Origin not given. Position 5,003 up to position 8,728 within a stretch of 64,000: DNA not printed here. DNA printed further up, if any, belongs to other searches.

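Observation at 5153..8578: RecQ-family helicase with an N-terminal Vsr/DUF559-like nuclease fold and a non-canonical C-terminus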

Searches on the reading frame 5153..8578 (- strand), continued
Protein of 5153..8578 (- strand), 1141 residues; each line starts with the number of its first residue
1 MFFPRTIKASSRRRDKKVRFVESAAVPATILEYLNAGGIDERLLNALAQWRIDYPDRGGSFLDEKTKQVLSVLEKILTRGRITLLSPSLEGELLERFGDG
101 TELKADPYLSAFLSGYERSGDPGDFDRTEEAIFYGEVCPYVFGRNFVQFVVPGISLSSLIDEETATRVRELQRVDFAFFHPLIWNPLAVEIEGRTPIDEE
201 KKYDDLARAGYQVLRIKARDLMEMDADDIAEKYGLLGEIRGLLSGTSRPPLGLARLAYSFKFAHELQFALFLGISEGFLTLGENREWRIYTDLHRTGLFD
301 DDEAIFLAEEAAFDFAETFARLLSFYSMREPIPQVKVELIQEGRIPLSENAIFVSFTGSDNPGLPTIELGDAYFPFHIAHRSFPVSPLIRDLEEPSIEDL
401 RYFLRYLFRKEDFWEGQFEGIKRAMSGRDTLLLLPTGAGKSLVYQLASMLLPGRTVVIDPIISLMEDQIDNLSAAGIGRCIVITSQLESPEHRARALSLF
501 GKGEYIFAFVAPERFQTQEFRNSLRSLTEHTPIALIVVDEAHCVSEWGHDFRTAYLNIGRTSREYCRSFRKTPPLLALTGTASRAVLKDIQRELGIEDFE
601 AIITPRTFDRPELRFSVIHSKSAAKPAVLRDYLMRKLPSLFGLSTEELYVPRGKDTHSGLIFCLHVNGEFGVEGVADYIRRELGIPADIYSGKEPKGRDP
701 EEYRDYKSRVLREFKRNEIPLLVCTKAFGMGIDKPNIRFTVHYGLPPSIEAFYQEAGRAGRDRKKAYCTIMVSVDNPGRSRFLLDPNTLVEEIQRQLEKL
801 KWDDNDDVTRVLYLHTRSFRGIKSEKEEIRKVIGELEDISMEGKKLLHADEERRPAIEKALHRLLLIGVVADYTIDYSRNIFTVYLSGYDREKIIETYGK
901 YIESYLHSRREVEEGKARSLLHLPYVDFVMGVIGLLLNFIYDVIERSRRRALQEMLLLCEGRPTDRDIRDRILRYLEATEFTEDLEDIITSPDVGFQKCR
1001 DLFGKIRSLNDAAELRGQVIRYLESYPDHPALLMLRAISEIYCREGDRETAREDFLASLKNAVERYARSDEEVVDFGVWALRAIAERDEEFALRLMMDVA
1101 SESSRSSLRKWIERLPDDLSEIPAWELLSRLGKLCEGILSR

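Call 21: find_related_loci(query=A1, collection=genome_contigs, flank=10000)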
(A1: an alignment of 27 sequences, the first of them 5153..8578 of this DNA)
Query A1 (1141 aa) in genome_contigs; peptide patterns used: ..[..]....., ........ (x = any residue, [..] = any of these).
600 stretches matched a pattern (row limit reached: there are more); 598 encode a relative of the query (tblastn E <= 1e-3); the best 80 are kept; 80 distinct loci.
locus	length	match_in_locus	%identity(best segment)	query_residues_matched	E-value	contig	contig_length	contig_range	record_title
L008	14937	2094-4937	36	125-1073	2e-156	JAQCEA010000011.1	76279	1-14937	MAG: Proteobacteria bacterium isolate casp15-mb.96 NODE_395_length_76279_cov_0.101103, whole genome shotgun sequence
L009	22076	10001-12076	40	385-1073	3e-143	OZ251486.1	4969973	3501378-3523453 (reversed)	MAG: Bryobacterales bacterium isolate e73e1c04-a23e-4090-b35f-9f246bdcc4c2 genome assembly, chromosome: 1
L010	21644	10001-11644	31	400-906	4e-72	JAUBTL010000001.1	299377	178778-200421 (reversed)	Microcoleus sp. D2_18a_B4 NODE_3_length_299377_cov_69.523438, whole genome shotgun sequence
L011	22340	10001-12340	39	393-960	3e-72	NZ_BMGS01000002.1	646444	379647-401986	Hymenobacter glacieicola strain CGMCC 1.12990 sequence02, whole genome shotgun sequence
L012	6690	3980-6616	37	373-1042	4e-67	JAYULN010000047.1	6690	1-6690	MAG: Hymenobacter sp. isolate GFS_9369 GFS_9369_46, whole genome shotgun sequence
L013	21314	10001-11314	35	397-773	5e-64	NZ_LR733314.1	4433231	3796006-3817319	Chryseobacterium sp. 8AT isolate Chryseobacterium sp. 8AT, whole genome shotgun sequence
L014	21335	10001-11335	33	403-899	3e-63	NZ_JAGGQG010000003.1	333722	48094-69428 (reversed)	Bacillus sp. ISL-18 ISL18_4, whole genome shotgun sequence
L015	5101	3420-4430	38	393-771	6e-63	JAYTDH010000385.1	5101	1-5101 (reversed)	MAG: Gemmatimonas sp. isolate GFS_1675 GFS_1675_384, whole genome shotgun sequence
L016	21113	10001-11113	35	397-818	9e-62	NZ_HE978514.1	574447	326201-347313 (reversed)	Robertmurraya massiliosenegalensis JC6, whole genome shotgun sequence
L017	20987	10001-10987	38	413-785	1e-61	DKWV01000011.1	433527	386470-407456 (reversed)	MAG TPA_asm: Lachnospiraceae bacterium UBA7143 UBA7143_contig_741, whole genome shotgun sequence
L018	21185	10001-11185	36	376-808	2e-61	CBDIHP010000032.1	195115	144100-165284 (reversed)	MAG: Isosphaeraceae bacterium isolate e74af02e-f4d8-48a9-a94a-622a426f4839 genome assembly, contig: contig_32, whole gen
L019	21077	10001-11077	37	388-789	5e-61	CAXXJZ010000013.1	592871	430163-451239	MAG: uncultured Thermotogae bacterium isolate 23f89288-7d88-4897-b737-0766b8824836 genome assembly, contig: contig_13, w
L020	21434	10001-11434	31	404-932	2e-61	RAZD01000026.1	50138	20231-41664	Bacterium C-53 strain C-53 Scaffold26_1, whole genome shotgun sequence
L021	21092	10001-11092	35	404-818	6e-61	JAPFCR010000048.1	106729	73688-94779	MAG: Sporosarcina sp. isolate bin_12_DannyCat k141_95311, whole genome shotgun sequence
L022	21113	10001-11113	36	404-816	9e-61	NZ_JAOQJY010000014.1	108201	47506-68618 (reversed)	Gallintestinimicrobium propionicum strain Sanger_16 .14207_7_45.14, whole genome shotgun sequence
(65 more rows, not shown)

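Call 29: find_encoding_contigs(protein=P0002, flank=10000, max_places=3)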
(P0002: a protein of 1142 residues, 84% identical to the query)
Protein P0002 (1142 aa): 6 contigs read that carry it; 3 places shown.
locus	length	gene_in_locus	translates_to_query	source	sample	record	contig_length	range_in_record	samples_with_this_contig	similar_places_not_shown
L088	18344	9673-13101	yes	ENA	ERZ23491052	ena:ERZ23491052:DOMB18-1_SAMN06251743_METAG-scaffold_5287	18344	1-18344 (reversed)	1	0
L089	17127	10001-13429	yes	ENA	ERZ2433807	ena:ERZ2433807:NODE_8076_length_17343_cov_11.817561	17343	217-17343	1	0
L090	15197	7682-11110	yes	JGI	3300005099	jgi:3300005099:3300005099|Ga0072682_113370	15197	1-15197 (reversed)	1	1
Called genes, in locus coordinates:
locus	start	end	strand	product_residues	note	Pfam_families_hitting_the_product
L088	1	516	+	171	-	?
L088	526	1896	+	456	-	PF01565:FAD_binding_4, PF02913:FAD-oxidase_C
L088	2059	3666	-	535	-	-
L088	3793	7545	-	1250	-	PF00990:GGDEF, PF13191:AAA_16, PF13424:TPR_12 (weak), PF17874:TPR_MalT (weak), PF13424:TPR_12, PF13424:TPR_12, PF17874:TPR_MalT, PF13424:TPR_12, +13 more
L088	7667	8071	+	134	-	PF01475:FUR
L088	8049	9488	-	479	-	PF01425:Amidase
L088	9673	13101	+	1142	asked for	PF00270:DEAD, PF00271:Helicase_C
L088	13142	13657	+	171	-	-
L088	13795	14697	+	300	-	PF00582:Usp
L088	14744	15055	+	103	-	-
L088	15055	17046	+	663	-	PF01496:V_ATPase_I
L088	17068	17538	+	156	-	PF00137:ATP-synt_C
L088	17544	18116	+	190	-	PF01991:vATP-synt_E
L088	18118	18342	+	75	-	?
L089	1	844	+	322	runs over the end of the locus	PF00106:adh_short (weak), PF01073:3Beta_HSD, PF01370:Epimerase, PF02719:Polysacc_synt_2, PF04321:RmlD_sub_bind, PF07993:NAD_binding_4, PF13460:NAD_binding_10 (weak), PF16363:GDP_Man_Dehyd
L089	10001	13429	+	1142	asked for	PF00270:DEAD, PF00271:Helicase_C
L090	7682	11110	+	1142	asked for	PF00270:DEAD, PF00271:Helicase_C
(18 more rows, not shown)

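Call 30: find_encoding_contigs(protein=P0106, flank=10000, max_places=2)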
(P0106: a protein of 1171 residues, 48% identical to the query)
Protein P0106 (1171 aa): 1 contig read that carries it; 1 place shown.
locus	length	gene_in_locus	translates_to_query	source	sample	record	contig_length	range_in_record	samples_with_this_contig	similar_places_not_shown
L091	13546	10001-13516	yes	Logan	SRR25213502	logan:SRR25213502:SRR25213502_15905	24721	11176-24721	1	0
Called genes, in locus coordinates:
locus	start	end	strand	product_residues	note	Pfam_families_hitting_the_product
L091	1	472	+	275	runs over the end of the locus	-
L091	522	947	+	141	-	-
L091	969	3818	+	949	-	PF06634:DUF1156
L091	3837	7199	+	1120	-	PF18731:HEPN_Swt1, PF04465:DUF499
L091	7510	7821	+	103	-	PF01909:NTP_transf_2, PF18765:Polbeta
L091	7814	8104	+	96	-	PF01934:HepT-like (weak)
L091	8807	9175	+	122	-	PF01909:NTP_transf_2, PF18765:Polbeta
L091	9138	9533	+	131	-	PF05168:HEPN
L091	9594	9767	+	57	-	-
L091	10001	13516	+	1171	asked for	PF00270:DEAD, PF00271:Helicase_C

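Call 31: find_encoding_contigs(protein=P0108, flank=10000, max_places=2)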
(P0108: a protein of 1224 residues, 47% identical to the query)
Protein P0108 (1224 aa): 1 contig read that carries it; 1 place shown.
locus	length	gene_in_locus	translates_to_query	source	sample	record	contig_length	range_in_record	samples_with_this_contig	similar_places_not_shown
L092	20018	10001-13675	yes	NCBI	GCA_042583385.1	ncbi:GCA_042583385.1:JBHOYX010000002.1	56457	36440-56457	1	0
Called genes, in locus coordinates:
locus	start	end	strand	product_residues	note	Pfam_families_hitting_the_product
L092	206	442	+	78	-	-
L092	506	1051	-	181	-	-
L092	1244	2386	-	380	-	PF01841:Transglut_core, PF23265:Ig-like_KY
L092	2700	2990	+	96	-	-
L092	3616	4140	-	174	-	-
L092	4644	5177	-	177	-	PF18884:TSP3_bac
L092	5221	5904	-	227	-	PF01541:GIY-YIG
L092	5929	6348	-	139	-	-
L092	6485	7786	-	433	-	PF00565:SNase, PF00932:LTD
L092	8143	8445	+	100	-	-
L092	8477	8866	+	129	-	PF13240:Zn_Ribbon_1 (weak), PF13239:2TM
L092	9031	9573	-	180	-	PF00293:NUDIX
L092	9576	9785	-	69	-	-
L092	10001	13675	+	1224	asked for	PF01396:Zn_ribbon_Top1, PF06839:Zn_ribbon_GRF (faint), PF04480:DUF559, PF18741:MTES_1575 (weak), PF00270:DEAD, PF00271:Helicase_C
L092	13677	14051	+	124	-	-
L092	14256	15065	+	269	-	-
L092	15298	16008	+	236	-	PF13091:PLDc_2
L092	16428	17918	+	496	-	PF00239:Resolvase, PF07508:Recombinase, PF13408:Zn_ribbon_recom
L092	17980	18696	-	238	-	PF00196:GerE, PF00156:Pribosyltran (weak)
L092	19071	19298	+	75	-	-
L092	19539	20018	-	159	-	?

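Call 32: find_encoding_contigs(protein=P0117, flank=10000, max_places=2)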
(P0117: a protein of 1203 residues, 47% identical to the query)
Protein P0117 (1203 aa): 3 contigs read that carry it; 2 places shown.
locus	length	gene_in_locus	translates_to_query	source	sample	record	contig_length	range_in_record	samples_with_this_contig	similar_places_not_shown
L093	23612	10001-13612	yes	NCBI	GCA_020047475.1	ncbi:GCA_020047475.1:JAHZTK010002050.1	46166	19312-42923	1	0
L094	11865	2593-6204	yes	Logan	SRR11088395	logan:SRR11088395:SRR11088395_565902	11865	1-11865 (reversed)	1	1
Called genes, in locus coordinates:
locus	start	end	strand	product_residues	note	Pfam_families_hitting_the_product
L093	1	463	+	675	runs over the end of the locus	PF20442:BrxL_N, PF13337:BrxL_ATPase, PF05362:Lon_C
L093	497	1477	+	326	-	-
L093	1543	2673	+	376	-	PF00149:Metallophos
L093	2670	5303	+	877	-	PF02463:SMC_N (faint), PF13175:AAA_15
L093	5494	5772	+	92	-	-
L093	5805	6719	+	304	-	PF04471:Mrr_cat (weak)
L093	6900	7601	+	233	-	PF05598:DUF772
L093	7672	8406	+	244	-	-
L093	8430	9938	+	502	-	PF11074:DUF2779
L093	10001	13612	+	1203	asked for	PF01396:Zn_ribbon_Top1, PF04480:DUF559 (weak), PF00270:DEAD, PF00271:Helicase_C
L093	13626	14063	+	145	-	-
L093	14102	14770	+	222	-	-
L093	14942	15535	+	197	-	PF13411:MerR_1, PF00376:MerR (weak)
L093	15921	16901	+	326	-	PF20208:ARPP-1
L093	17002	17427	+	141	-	-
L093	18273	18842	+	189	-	-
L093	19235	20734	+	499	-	PF00890:FAD_binding_2, PF01266:DAO, PF03486:HI0933_like, PF07992:Pyr_redox_2 (weak), PF12831:FAD_oxidored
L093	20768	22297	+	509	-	PF00890:FAD_binding_2, PF01266:DAO, PF03486:HI0933_like, PF07992:Pyr_redox_2 (weak), PF12831:FAD_oxidored (faint), PF13738:Pyr_redox_3 (faint), PF03486:HI0933_like (weak)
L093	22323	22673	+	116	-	PF14522:Cytochrome_C7 (faint), PF14537:Cytochrom_c3_2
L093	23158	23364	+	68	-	-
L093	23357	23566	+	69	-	PF04316:FlgM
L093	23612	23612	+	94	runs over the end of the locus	PF01527:HTH_Tnp_1 (weak)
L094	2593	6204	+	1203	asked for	PF01396:Zn_ribbon_Top1, PF04480:DUF559 (weak), PF00270:DEAD, PF00271:Helicase_C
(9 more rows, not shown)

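Call 37: search_protein_families(library=padloc, proteins=[L001:10001-11440:+, L001:14496-14870:+, L003:13656-14291:+, L007:11771-12145:+, L001:13678-14484:+], max_evalue=1)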
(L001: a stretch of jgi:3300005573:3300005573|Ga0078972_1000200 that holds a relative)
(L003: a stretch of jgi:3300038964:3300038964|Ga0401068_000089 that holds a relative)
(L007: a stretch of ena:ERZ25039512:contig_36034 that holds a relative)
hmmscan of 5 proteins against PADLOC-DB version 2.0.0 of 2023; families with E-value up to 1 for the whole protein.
L001:10001-11440:+ (480 aa): 0 families

L001:14496-14870:+ (124 aa): 2 families
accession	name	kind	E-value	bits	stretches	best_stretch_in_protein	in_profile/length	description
PDLC01193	Cas11b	-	0.016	13.2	1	10-82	6-78/164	CAS-I-B; effector_SS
PDLC03736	oMTase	-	0.042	9.4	1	35-108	7-80/1497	orphan methyltransferase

L003:13656-14291:+ (211 aa): 5 families
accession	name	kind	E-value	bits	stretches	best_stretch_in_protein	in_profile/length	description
PDLC01856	CARF3--CARF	-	0.0012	16.8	1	89-114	18-43/194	-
PDLC04634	PDC-M40C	-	0.0078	13.9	1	80-188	193-301/344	-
PDLC00551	JetC2|JetC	-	0.023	10.5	1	7-185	858-1043/1365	DUF3584 domain; MukB-like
PDLC03841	LeoBC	-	0.62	7.1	1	105-184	292-369/601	-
PDLC01193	Cas11b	-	0.89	7.5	1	10-81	6-77/164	CAS-I-B; effector_SS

L007:11771-12145:+ (124 aa): 3 families
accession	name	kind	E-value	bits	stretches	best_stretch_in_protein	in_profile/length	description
PDLC01193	Cas11b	-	0.019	12.9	1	11-93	7-91/164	CAS-I-B; effector_SS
PDLC02583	DrmB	-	0.029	11.4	1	7-101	249-337/606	DrmB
PDLC03859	LmuB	-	0.065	10.4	1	12-96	345-417/611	-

L001:13678-14484:+ (268 aa): 1 family
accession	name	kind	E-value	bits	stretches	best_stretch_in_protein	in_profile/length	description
PDLC01247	DEDDh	-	0.017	13.8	1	112-140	2-28/139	"CAS-I,CAS-II,CAS-III,CAS-IV,CAS-V,CAS-VI; associated"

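Call 56: find_encoding_contigs(protein=P0031, flank=10000, max_places=1)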
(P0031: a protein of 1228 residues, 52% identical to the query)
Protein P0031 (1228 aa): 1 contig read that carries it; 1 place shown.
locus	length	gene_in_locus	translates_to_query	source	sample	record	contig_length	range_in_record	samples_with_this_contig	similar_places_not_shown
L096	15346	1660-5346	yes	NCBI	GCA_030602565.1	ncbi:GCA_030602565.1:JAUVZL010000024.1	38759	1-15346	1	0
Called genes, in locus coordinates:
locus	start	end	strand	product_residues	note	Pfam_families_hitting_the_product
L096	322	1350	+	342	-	PF09903:DUF2130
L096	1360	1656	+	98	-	-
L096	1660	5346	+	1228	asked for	PF01396:Zn_ribbon_Top1, PF04480:DUF559, PF00270:DEAD, PF00271:Helicase_C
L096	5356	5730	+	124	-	-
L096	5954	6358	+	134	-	PF22091:DUF6941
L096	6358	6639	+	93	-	-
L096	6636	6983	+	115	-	PF02452:PemK_toxin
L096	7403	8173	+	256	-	PF06889:DUF1266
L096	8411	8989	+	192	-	PF01909:NTP_transf_2, PF18765:Polbeta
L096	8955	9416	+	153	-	PF05168:HEPN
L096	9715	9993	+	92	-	-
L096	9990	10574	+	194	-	PF03544:TonB_C, PF13103:TonB_2 (weak)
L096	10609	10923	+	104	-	-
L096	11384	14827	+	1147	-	PF00211:Guanylate_cyc, PF13191:AAA_16, PF13424:TPR_12 (weak), PF00515:TPR_1, PF07719:TPR_2 (weak), PF13424:TPR_12, PF14938:SNAP, PF13424:TPR_12, +15 more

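Call 57: find_encoding_contigs(protein=P0119, flank=10000, max_places=1)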
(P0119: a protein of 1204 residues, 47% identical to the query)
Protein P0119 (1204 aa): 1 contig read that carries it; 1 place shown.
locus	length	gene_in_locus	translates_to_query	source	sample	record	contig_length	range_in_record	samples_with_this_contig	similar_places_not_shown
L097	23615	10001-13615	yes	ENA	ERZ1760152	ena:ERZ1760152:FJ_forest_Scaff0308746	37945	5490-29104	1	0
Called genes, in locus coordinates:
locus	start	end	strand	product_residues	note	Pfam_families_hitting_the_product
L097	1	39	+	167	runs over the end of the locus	-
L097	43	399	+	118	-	-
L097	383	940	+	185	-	-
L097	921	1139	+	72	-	-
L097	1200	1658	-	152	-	-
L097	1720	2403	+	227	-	PF04250:DUF429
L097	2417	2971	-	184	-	-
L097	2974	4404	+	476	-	PF13286:HD_assoc (faint)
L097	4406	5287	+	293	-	-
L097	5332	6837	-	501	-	PF25680:Mom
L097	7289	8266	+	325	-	PF01068:DNA_ligase_A_M, PF01331:mRNA_cap_enzyme (weak), PF09414:RNA_ligase, PF04679:DNA_ligase_A_C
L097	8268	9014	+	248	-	-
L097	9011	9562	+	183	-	-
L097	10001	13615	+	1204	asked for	PF04480:DUF559, PF00270:DEAD, PF00271:Helicase_C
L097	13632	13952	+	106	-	-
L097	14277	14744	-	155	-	PF00075:RNase_H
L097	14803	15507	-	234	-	PF10137:CAP12-PCTIR_TIR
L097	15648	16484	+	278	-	PF00075:RNase_H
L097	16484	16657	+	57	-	-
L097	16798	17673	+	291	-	-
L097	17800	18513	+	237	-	PF07505:DUF5131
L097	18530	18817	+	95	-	-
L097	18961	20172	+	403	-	PF10592:AIPR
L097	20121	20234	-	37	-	-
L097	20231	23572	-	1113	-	PF13091:PLDc_2, PF00176:SNF2-rel_dom (faint), PF00271:Helicase_C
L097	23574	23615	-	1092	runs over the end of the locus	PF02384:N6_Mtase (faint), PF20473:MmeI_Mtase (faint), PF07669:Eco57I, PF12950:TaqI_C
